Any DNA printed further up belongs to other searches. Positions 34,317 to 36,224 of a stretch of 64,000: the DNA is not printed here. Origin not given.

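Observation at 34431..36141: Low-GC single-gene islet: orphan cyanophycin-synthetase-like N+G (ATP-grasp) protein with no Mur-ligase-like M domain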

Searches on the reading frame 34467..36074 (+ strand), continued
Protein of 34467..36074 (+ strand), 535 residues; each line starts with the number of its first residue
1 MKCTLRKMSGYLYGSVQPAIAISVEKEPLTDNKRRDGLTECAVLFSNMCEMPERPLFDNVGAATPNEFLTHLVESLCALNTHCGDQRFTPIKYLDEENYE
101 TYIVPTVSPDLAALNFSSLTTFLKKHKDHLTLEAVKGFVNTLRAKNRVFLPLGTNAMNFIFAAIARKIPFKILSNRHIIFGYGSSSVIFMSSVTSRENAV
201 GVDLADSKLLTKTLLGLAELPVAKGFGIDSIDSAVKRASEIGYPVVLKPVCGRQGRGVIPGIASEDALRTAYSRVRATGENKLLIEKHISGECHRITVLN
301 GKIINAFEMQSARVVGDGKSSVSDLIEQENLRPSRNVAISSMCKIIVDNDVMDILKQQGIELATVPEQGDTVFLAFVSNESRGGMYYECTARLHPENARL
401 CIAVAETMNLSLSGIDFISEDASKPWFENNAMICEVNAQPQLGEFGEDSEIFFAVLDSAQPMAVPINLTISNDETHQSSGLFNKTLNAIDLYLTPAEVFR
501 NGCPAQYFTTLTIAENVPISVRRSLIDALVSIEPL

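Call 78: find_encoding_contigs(protein=P0289, flank=6000, max_places=2)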
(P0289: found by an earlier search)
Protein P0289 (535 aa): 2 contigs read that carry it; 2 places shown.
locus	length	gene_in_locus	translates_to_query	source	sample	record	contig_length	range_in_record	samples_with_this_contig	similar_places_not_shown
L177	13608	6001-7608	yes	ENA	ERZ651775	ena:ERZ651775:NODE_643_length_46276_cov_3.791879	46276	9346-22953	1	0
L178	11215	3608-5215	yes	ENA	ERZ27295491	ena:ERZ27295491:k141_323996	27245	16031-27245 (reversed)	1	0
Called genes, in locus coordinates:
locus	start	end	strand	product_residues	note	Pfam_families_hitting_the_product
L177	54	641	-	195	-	PF01812:5-FTHF_cyc-lig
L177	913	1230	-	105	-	PF05164:ZapA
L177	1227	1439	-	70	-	-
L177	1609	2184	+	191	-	PF03695:UPF0149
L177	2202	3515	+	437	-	PF05195:AMP_N, PF00557:Peptidase_M24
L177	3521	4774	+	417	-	PF01266:DAO (faint), PF01494:FAD_binding_3, PF07992:Pyr_redox_2 (faint)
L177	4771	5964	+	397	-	PF01266:DAO (weak), PF01494:FAD_binding_3, PF05834:Lycopene_cycl (faint), PF13450:NAD_binding_8 (weak)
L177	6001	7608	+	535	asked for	PF02786:CPSase_L_D2 (weak), PF08443:RimK (weak)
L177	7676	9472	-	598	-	PF00578:AhpC-TSA, PF08534:Redoxin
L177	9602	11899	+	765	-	PF03176:MMPL, PF00873:ACR_tran (faint), PF02460:Patched (weak), PF03176:MMPL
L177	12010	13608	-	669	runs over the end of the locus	PF13442:Cytochrome_CBB3 (weak), PF07774:EMC1_C (faint), PF01011:PQQ, PF13360:PQQ_2, PF13570:Beta-prop_ACSF4, PF13360:PQQ_2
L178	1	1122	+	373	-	?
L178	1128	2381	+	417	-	PF01266:DAO (faint), PF01494:FAD_binding_3, PF07992:Pyr_redox_2 (faint)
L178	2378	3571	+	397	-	PF01266:DAO (weak), PF01494:FAD_binding_3, PF05834:Lycopene_cycl (faint), PF13450:NAD_binding_8 (weak)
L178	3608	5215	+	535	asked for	PF02786:CPSase_L_D2 (weak), PF08443:RimK (weak)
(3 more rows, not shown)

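Call 82: search_protein_families(library=ncbifam, proteins=[P0158, P0179, P0142, P0151, P0136, P0201, L094:2248-4092:+, L007:1406-3226:+, L006:5579-7375:+, P0108], max_evalue=1e-10)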
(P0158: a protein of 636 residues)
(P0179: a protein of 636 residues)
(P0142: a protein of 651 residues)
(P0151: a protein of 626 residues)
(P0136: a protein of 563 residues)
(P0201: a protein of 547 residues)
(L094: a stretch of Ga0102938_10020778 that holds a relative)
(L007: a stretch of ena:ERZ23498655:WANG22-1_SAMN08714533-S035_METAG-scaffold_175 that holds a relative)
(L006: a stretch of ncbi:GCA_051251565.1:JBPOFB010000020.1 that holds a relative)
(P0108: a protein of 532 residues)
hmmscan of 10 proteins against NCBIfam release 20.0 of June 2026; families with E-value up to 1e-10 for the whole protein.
P0158 (636 aa): 12 families
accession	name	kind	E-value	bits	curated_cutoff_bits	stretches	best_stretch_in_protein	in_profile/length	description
NF010623.0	PRK14016.1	subfamily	5e-97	326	877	1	120-586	125-598/871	cyanophycin synthetase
TIGR02068.2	cya_phycin_syn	equivalog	7.8e-84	282.2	850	1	124-559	128-570/862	cyanophycin synthetase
NF002688.0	PRK02471.1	equivalog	3.3e-51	174.6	425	1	193-445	472-729/756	bifunctional glutamate--cysteine ligase GshA/glutathione synthetase GshB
TIGR03103.1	trio_acet_GNAT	equivalog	5.4e-39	134.1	569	1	180-427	267-510/547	N-acetylglutaminylglutamine synthetase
TIGR01435.1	glu_cys_lig_rel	equivalog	1.5e-27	96.1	656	1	193-425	452-678/719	bifunctional glutamate--cysteine ligase/glutathione synthetase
TIGR00768.1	rimK_fam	subfamily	4.7e-19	68.8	143.4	0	204-313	81-195/276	RimK family alpha-L-glutamate ligase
NF002378.0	PRK01372.1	subfamily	9.9e-16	57.3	243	1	202-309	92-197/305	D-alanine--D-alanine ligase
TIGR02144.1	LysX_arch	equivalog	1.6e-15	56.9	275.6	0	207-313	84-195/281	lysine biosynthesis protein LysX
TIGR01205.1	D_ala_D_alaTIGR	subfamily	1e-13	50.9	245.65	1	202-306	98-207/318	D-alanine--D-alanine ligase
NF040720.1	MptN_Meth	equivalog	5.3e-12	45.4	350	0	206-312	97-206/291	tetrahydromethanopterin:alpha-L-glutamate ligase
NF002528.0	PRK01966.1-4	subfamily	3.2e-11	42.7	262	1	203-297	134-235/366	D-alanine--D-alanine ligase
NF002527.0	PRK01966.1-3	equivalog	9.3e-11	41.5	310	0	204-301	112-211/332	D-alanine--D-alanine ligase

P0179 (636 aa): 9 families
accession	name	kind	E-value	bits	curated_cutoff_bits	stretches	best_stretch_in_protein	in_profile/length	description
NF010623.0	PRK14016.1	subfamily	5.3e-92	309.4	877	1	159-588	160-598/871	cyanophycin synthetase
TIGR02068.2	cya_phycin_syn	equivalog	1.5e-80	271.4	850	1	123-538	128-547/862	cyanophycin synthetase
NF002688.0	PRK02471.1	equivalog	1.9e-45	155.5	425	1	194-457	471-735/756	bifunctional glutamate--cysteine ligase GshA/glutathione synthetase GshB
TIGR03103.1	trio_acet_GNAT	equivalog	6.4e-39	133.9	569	1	180-428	265-509/547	N-acetylglutaminylglutamine synthetase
TIGR01435.1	glu_cys_lig_rel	equivalog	8.4e-23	80.5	656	1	195-430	452-679/719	bifunctional glutamate--cysteine ligase/glutathione synthetase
TIGR00768.1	rimK_fam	subfamily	4.4e-18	65.6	143.4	0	207-314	82-194/276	RimK family alpha-L-glutamate ligase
NF002378.0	PRK01372.1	subfamily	2.3e-15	56.1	243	1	205-312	93-198/305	D-alanine--D-alanine ligase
TIGR02144.1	LysX_arch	equivalog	2.5e-13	49.7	275.6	0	208-314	83-194/281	lysine biosynthesis protein LysX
TIGR01205.1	D_ala_D_alaTIGR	subfamily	4.9e-12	45.4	245.65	1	205-313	99-212/318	D-alanine--D-alanine ligase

P0142 (651 aa): 9 families
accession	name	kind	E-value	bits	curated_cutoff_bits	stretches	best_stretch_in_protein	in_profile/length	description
NF010623.0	PRK14016.1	subfamily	1e-102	344.8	877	1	42-585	19-568/871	cyanophycin synthetase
TIGR02068.2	cya_phycin_syn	equivalog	2.6e-86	290.4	850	1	140-586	118-568/862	cyanophycin synthetase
TIGR03103.1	trio_acet_GNAT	equivalog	1.5e-42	145.8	569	1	214-457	272-510/547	N-acetylglutaminylglutamine synthetase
NF002688.0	PRK02471.1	equivalog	7.8e-41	140.2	425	1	223-476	473-730/756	bifunctional glutamate--cysteine ligase GshA/glutathione synthetase GshB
TIGR01435.1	glu_cys_lig_rel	equivalog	1.1e-24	86.8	656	1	235-477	465-699/719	bifunctional glutamate--cysteine ligase/glutathione synthetase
TIGR00768.1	rimK_fam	subfamily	3.4e-15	56.1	143.4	0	235-291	83-139/276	RimK family alpha-L-glutamate ligase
NF002378.0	PRK01372.1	subfamily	7.3e-12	44.6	243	1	232-339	93-198/305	D-alanine--D-alanine ligase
TIGR02144.1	LysX_arch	equivalog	2.6e-11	43.2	275.6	0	237-305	85-152/281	lysine biosynthesis protein LysX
NF040720.1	MptN_Meth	equivalog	3.6e-11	42.7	350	0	235-340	97-205/291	tetrahydromethanopterin:alpha-L-glutamate ligase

P0151 (626 aa): 10 families
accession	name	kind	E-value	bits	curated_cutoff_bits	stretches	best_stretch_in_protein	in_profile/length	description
NF010623.0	PRK14016.1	subfamily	4.8e-99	332.7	877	1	102-558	107-570/871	cyanophycin synthetase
TIGR02068.2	cya_phycin_syn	equivalog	8.6e-88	295.3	850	1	100-559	104-570/862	cyanophycin synthetase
NF002688.0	PRK02471.1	equivalog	3.3e-47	161.3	425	1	194-446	472-729/756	bifunctional glutamate--cysteine ligase GshA/glutathione synthetase GshB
TIGR03103.1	trio_acet_GNAT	equivalog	1e-44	153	569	1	192-448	278-526/547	N-acetylglutaminylglutamine synthetase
TIGR01435.1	glu_cys_lig_rel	equivalog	1.7e-25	89.4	656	1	182-445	441-696/719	bifunctional glutamate--cysteine ligase/glutathione synthetase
TIGR00768.1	rimK_fam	subfamily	1.3e-15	57.5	143.4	0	208-315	84-197/276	RimK family alpha-L-glutamate ligase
NF002378.0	PRK01372.1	subfamily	4.3e-14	51.9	243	1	203-307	92-194/305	D-alanine--D-alanine ligase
TIGR01205.1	D_ala_D_alaTIGR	subfamily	1.5e-12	47.2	245.65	1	203-309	98-208/318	D-alanine--D-alanine ligase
NF040720.1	MptN_Meth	equivalog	2.2e-11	43.4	350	0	207-313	97-206/291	tetrahydromethanopterin:alpha-L-glutamate ligase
TIGR02144.1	LysX_arch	equivalog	8.2e-11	41.5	275.6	0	208-313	84-194/281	lysine biosynthesis protein LysX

P0136 (563 aa): 7 families
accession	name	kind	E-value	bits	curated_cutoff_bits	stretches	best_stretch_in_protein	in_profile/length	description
NF010623.0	PRK14016.1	subfamily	5.3e-82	276.3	877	1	169-468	149-449/871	cyanophycin synthetase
TIGR02068.2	cya_phycin_syn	equivalog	1.2e-78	265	850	1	168-467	147-447/862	cyanophycin synthetase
NF002688.0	PRK02471.1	equivalog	2e-38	132.3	425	1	215-468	471-729/756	bifunctional glutamate--cysteine ligase GshA/glutathione synthetase GshB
TIGR03103.1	trio_acet_GNAT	equivalog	4.5e-32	111.3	569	1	214-473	278-529/547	N-acetylglutaminylglutamine synthetase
TIGR01435.1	glu_cys_lig_rel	equivalog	3.3e-25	88.4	656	1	216-466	452-695/719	bifunctional glutamate--cysteine ligase/glutathione synthetase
TIGR00768.1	rimK_fam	subfamily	3.3e-17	62.7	143.4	0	225-297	79-150/276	RimK family alpha-L-glutamate ligase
TIGR02144.1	LysX_arch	equivalog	9.3e-11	41.3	275.6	0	227-299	81-152/281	lysine biosynthesis protein LysX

P0201 (547 aa): 7 families
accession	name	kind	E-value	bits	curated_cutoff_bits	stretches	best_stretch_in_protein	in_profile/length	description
NF010623.0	PRK14016.1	subfamily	6.4e-63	213.2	877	1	169-441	164-447/871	cyanophycin synthetase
TIGR02068.2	cya_phycin_syn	equivalog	1.9e-62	211.4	850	1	164-441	158-446/862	cyanophycin synthetase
TIGR03103.1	trio_acet_GNAT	equivalog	5.7e-27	94.5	569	1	203-448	282-529/547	N-acetylglutaminylglutamine synthetase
NF002688.0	PRK02471.1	equivalog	2.4e-26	92.3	425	1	203-441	474-727/756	bifunctional glutamate--cysteine ligase GshA/glutathione synthetase GshB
TIGR00768.1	rimK_fam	subfamily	4.9e-17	62.2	143.4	0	196-317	64-191/276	RimK family alpha-L-glutamate ligase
TIGR01435.1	glu_cys_lig_rel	equivalog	7.8e-13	47.5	656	1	214-441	465-695/719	bifunctional glutamate--cysteine ligase/glutathione synthetase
NF002378.0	PRK01372.1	subfamily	3.6e-12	45.6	243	1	201-315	87-195/305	D-alanine--D-alanine ligase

L094:2248-4092:+ (614 aa): 5 families
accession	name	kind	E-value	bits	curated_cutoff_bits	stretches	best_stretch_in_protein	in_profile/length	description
NF010623.0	PRK14016.1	subfamily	7e-71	239.5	877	1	180-577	157-564/871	cyanophycin synthetase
TIGR02068.2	cya_phycin_syn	equivalog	5e-63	213.4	850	1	179-573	155-559/862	cyanophycin synthetase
TIGR03103.1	trio_acet_GNAT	equivalog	4.7e-32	111.2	569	1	190-486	249-544/547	N-acetylglutaminylglutamine synthetase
NF002688.0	PRK02471.1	equivalog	3.3e-22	78.6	425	1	183-470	433-729/756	bifunctional glutamate--cysteine ligase GshA/glutathione synthetase GshB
TIGR01435.1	glu_cys_lig_rel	equivalog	9.1e-12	44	656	1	211-407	443-638/719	bifunctional glutamate--cysteine ligase/glutathione synthetase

L007:1406-3226:+ (606 aa): 4 families
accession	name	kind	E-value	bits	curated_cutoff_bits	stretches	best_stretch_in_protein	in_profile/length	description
NF010623.0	PRK14016.1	subfamily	2.2e-61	208.1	877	1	177-569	159-564/871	cyanophycin synthetase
TIGR02068.2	cya_phycin_syn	equivalog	1.1e-56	192.3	850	1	175-493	156-486/862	cyanophycin synthetase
TIGR03103.1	trio_acet_GNAT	equivalog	2.7e-30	105.4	569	1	184-450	248-513/547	N-acetylglutaminylglutamine synthetase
NF002688.0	PRK02471.1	equivalog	8.4e-19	67.4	425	1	199-465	456-729/756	bifunctional glutamate--cysteine ligase GshA/glutathione synthetase GshB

L006:5579-7375:+ (598 aa): 6 families
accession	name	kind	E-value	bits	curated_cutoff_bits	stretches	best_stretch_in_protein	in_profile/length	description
NF010623.0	PRK14016.1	subfamily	4.1e-66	223.7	877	1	174-557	169-564/871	cyanophycin synthetase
TIGR02068.2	cya_phycin_syn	equivalog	9.1e-64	215.8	850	1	174-541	168-547/862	cyanophycin synthetase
TIGR03103.1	trio_acet_GNAT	equivalog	3.9e-30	104.9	569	1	187-453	266-522/547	N-acetylglutaminylglutamine synthetase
NF002688.0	PRK02471.1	equivalog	4.5e-26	91.4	425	1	175-455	445-729/756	bifunctional glutamate--cysteine ligase GshA/glutathione synthetase GshB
TIGR01435.1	glu_cys_lig_rel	equivalog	1e-17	63.7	656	1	175-454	425-696/719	bifunctional glutamate--cysteine ligase/glutathione synthetase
TIGR00768.1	rimK_fam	subfamily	5.8e-11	42.3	143.4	0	389-454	200-256/276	RimK family alpha-L-glutamate ligase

P0108 (532 aa): 7 families
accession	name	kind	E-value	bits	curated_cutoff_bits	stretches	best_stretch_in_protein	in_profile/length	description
TIGR02068.2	cya_phycin_syn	equivalog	1.6e-72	244.8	850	1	134-438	142-447/862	cyanophycin synthetase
NF010623.0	PRK14016.1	subfamily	5.5e-72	243.2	877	1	84-439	94-449/871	cyanophycin synthetase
NF002688.0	PRK02471.1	equivalog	7.9e-37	127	425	1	186-439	470-729/756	bifunctional glutamate--cysteine ligase GshA/glutathione synthetase GshB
TIGR03103.1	trio_acet_GNAT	equivalog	3.2e-30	105.2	569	1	179-422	271-511/547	N-acetylglutaminylglutamine synthetase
TIGR01435.1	glu_cys_lig_rel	equivalog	4.4e-21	74.8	656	1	186-420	450-679/719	bifunctional glutamate--cysteine ligase/glutathione synthetase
TIGR00768.1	rimK_fam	subfamily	3e-16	59.6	143.4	0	198-301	80-188/276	RimK family alpha-L-glutamate ligase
NF040720.1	MptN_Meth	equivalog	8.1e-12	44.8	350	0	375-438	214-270/291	tetrahydromethanopterin:alpha-L-glutamate ligase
